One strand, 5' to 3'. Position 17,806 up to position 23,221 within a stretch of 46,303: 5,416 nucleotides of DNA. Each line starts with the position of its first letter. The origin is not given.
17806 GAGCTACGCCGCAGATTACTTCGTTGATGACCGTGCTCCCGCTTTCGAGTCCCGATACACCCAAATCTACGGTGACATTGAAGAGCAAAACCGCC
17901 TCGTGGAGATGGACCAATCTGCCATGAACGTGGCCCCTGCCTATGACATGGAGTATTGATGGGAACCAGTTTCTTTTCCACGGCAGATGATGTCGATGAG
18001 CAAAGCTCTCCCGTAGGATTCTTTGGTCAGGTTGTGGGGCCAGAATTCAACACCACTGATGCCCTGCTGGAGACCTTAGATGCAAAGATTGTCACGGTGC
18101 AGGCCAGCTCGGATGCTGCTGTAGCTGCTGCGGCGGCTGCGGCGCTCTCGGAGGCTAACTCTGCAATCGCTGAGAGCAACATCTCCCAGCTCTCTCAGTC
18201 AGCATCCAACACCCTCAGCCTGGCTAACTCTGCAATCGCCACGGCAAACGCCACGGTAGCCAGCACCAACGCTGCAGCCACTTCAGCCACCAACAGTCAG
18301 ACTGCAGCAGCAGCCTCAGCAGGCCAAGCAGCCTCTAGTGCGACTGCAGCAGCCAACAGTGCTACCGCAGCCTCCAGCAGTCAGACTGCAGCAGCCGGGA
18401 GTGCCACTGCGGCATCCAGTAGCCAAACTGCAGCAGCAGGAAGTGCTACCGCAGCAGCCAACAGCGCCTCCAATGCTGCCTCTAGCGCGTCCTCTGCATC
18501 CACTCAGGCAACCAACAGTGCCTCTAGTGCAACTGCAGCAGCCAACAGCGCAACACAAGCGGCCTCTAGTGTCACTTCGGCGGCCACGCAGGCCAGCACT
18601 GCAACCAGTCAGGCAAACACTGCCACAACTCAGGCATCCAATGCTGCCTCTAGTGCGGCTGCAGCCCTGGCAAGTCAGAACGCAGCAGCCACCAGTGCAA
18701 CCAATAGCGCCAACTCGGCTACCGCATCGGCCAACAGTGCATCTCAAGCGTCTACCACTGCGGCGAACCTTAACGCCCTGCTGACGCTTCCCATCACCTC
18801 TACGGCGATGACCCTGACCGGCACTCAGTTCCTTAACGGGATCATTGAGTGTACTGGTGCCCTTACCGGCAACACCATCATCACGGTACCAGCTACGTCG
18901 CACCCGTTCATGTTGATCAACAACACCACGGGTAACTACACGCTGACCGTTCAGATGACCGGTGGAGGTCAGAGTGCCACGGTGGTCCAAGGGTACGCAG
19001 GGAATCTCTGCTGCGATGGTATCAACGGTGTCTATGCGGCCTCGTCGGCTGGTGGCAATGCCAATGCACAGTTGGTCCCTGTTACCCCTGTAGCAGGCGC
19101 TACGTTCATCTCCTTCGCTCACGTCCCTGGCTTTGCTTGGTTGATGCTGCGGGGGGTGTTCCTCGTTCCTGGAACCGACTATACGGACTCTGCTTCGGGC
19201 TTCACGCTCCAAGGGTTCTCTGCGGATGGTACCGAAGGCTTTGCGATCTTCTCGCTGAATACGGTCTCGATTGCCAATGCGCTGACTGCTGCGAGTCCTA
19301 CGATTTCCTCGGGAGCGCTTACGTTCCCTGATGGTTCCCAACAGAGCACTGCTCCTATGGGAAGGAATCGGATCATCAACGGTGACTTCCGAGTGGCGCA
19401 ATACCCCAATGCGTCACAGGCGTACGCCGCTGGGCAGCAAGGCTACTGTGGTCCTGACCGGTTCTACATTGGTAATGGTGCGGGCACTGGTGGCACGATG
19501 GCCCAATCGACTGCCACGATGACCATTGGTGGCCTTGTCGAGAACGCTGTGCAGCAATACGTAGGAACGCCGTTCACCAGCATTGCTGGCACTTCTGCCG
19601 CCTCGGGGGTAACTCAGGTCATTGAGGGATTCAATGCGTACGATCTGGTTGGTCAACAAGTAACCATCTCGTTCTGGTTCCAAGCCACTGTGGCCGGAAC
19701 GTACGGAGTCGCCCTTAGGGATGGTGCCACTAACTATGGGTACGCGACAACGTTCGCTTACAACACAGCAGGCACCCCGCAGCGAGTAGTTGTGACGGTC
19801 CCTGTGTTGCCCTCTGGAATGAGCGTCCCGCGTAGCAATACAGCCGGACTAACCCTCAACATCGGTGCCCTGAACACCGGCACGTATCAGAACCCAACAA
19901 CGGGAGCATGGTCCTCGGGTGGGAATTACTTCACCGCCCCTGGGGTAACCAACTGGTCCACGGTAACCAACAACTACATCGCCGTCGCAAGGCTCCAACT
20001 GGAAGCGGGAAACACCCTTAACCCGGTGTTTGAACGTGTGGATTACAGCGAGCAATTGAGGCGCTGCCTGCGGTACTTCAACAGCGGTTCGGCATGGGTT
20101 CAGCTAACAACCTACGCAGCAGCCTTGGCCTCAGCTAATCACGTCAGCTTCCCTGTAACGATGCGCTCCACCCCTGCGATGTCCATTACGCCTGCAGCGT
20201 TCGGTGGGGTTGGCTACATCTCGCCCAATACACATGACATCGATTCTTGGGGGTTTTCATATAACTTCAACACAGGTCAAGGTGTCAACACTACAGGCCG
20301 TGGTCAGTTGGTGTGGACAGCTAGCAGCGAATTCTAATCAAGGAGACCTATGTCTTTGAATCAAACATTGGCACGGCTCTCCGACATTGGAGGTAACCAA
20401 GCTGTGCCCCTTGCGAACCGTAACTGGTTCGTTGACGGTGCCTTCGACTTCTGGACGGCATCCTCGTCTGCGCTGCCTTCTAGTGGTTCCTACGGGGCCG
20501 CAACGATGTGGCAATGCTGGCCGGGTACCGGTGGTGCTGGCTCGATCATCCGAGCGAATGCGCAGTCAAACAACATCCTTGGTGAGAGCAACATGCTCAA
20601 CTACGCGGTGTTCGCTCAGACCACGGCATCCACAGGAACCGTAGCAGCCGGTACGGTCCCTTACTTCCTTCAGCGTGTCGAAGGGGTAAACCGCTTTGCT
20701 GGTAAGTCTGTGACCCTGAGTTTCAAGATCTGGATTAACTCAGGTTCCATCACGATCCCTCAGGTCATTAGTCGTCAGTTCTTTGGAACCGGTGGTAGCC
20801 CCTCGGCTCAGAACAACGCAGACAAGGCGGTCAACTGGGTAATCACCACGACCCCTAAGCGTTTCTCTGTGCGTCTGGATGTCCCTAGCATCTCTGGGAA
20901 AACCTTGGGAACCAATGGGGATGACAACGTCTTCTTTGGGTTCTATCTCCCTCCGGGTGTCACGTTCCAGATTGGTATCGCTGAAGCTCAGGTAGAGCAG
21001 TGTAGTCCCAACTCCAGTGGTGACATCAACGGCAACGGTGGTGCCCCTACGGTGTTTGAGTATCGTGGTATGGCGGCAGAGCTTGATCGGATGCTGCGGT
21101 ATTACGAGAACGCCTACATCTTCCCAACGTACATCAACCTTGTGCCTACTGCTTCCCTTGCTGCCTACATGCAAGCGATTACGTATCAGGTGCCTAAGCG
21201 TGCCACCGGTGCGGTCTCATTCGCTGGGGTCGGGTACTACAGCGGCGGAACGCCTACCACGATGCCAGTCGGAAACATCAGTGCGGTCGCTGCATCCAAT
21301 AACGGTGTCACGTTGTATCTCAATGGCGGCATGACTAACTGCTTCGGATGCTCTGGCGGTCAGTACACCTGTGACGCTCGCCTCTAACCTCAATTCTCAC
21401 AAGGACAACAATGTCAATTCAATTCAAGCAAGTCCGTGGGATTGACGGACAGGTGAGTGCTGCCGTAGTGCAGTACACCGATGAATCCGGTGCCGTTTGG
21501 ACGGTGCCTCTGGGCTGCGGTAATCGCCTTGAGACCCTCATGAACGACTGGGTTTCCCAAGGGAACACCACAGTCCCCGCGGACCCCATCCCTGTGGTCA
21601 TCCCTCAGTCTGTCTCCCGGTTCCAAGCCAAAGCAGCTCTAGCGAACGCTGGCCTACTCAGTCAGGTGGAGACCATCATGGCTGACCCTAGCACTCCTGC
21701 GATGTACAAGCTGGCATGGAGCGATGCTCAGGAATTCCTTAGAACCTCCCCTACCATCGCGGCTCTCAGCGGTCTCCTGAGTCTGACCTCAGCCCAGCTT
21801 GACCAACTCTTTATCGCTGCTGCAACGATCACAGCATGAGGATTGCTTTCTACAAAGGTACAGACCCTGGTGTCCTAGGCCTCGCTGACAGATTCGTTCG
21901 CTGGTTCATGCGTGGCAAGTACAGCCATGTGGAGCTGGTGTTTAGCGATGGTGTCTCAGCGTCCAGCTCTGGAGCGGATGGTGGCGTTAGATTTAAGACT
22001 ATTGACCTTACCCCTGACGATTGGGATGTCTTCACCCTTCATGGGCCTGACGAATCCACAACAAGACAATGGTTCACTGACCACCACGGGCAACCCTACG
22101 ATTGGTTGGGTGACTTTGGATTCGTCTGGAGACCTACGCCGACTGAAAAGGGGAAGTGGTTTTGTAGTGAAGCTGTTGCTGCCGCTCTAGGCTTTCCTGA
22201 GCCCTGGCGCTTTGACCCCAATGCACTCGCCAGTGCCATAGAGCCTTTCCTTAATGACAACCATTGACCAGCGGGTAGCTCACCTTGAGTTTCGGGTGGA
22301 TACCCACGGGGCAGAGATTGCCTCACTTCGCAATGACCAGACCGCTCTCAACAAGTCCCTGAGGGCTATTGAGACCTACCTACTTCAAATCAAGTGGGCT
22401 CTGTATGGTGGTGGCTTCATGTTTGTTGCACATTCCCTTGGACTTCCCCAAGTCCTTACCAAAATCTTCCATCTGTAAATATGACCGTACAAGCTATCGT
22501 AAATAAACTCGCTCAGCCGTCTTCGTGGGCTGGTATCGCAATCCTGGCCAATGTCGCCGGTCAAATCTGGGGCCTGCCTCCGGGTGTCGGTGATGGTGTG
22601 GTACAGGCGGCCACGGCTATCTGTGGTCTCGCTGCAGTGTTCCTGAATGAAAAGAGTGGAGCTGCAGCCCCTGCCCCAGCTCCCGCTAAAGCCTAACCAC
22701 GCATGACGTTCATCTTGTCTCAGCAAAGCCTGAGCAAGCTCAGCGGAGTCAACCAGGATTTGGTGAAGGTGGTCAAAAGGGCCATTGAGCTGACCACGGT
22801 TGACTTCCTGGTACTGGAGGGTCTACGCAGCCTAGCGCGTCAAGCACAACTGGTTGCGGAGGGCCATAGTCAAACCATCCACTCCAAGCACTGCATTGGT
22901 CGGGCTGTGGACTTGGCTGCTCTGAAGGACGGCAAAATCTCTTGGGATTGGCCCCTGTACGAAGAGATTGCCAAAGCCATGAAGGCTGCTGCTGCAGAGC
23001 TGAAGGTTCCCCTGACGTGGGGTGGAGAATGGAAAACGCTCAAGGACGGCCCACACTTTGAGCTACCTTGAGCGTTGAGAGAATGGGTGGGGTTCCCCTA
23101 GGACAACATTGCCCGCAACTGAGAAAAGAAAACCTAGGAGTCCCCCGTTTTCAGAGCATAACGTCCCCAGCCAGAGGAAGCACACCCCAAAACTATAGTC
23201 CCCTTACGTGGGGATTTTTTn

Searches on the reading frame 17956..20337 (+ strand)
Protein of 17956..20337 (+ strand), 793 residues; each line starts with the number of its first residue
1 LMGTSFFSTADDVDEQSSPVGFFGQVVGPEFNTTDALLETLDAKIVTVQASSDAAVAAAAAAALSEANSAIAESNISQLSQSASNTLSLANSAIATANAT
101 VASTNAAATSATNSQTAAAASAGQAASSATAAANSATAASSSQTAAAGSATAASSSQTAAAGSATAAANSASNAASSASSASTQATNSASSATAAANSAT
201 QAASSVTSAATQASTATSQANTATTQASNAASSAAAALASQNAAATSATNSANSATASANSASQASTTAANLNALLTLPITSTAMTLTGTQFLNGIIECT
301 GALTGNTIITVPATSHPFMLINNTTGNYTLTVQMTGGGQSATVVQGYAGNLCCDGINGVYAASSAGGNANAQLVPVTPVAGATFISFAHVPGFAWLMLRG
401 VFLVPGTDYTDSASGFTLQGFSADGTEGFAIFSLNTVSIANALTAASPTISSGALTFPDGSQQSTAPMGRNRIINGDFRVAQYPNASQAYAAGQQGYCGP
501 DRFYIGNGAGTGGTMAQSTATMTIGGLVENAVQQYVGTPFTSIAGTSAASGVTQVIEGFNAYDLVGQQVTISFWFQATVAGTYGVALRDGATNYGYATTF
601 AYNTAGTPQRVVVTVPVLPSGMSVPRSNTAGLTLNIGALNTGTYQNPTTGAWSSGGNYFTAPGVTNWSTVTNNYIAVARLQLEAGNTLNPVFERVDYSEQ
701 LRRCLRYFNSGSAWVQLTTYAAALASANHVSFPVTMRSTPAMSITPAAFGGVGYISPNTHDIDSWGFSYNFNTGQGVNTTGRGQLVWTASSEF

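Call 11: search_protein_families(library=phrogs, proteins=[window:17956-20337:+], max_evalue=0.001)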
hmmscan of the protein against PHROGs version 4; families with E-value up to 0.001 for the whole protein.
window:17956-20337:+ (793 aa): 2 families
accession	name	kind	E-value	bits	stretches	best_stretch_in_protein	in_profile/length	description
phrog_4492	-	tail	2.8e-26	93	1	466-792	788-1095/1096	tail fiber protein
phrog_1419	-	tail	6.5e-09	35.5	1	39-271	104-338/793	tail protein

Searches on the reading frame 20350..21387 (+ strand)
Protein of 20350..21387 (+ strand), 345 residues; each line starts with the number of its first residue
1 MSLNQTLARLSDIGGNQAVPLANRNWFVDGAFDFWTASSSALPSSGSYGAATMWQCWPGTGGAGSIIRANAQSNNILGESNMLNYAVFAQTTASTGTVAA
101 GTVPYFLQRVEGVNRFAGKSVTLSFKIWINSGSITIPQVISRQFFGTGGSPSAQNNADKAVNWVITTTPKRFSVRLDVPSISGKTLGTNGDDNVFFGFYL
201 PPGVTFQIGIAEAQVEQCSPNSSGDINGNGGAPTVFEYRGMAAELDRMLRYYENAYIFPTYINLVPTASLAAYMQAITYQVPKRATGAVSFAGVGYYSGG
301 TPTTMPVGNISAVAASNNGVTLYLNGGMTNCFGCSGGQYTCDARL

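Call 11: search_protein_families(library=phrogs, proteins=[window:20350-21387:+], max_evalue=0.001)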
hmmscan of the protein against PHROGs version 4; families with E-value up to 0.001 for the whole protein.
window:20350-21387:+ (345 aa): 3 families
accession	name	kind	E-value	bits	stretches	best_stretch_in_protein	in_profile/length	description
phrog_4492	-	tail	1.8e-37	130.1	1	21-324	789-1075/1096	tail fiber protein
phrog_27782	-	unknown function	2.1e-21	77.3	1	21-323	311-605/644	-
phrog_25042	-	tail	4.9e-14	52.7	1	13-322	298-595/632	tail fiber protein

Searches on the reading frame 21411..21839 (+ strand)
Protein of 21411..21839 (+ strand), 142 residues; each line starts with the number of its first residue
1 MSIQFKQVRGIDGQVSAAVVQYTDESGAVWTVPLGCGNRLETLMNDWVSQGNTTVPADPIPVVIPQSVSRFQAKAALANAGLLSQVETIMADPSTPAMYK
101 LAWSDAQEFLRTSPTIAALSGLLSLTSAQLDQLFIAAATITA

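Call 11: search_protein_families(library=phrogs, proteins=[window:21411-21839:+], max_evalue=0.001)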
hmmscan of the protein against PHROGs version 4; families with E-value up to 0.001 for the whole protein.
window:21411-21839:+ (142 aa): 3 families
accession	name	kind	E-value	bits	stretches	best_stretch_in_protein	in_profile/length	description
phrog_6034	-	unknown function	1.1e-17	65.3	1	43-140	55-164/164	-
phrog_14311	-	unknown function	1.1e-05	26.5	1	67-138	63-138/140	-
phrog_10241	-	unknown function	0.00052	20.8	1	63-136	136-207/211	-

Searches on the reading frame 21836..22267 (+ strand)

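Call 11: search_protein_families(library=phrogs, proteins=[window:21836-22267:+], max_evalue=0.001)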
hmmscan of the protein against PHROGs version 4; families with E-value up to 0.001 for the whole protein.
window:21836-22267:+ (143 aa): 2 families
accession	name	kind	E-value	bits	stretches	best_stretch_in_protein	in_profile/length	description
phrog_1128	-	moron, auxiliary metabolic gene and host takeover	8.7e-42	144.7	1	1-134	25-167/381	enoyl-CoA hydratase/carnithine racemase-like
phrog_22304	-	unknown function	4.9e-15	56.5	1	59-134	3-77/85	-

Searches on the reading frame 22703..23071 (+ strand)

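Call 11: search_protein_families(library=phrogs, proteins=[window:22703-23071:+], max_evalue=0.001)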
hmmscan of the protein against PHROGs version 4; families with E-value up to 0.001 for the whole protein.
window:22703-23071:+ (122 aa): 6 families
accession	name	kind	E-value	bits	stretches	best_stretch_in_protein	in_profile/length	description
phrog_465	-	lysis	8.5e-61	206.8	1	1-122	41-166/292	endolysin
phrog_1768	-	lysis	2e-20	73.2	1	10-120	937-1037/1577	endolysin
phrog_5115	-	moron, auxiliary metabolic gene and host takeover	2e-19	71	1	21-121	25-121/283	ferredoxin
phrog_6523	-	lysis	2.7e-18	67.7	1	10-121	11-129/255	endolysin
phrog_2649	-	lysis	3.9e-13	50.9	1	13-121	10-127/261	endolysin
phrog_15351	-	lysis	2.4e-11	44.5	1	15-121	23-136/289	endolysin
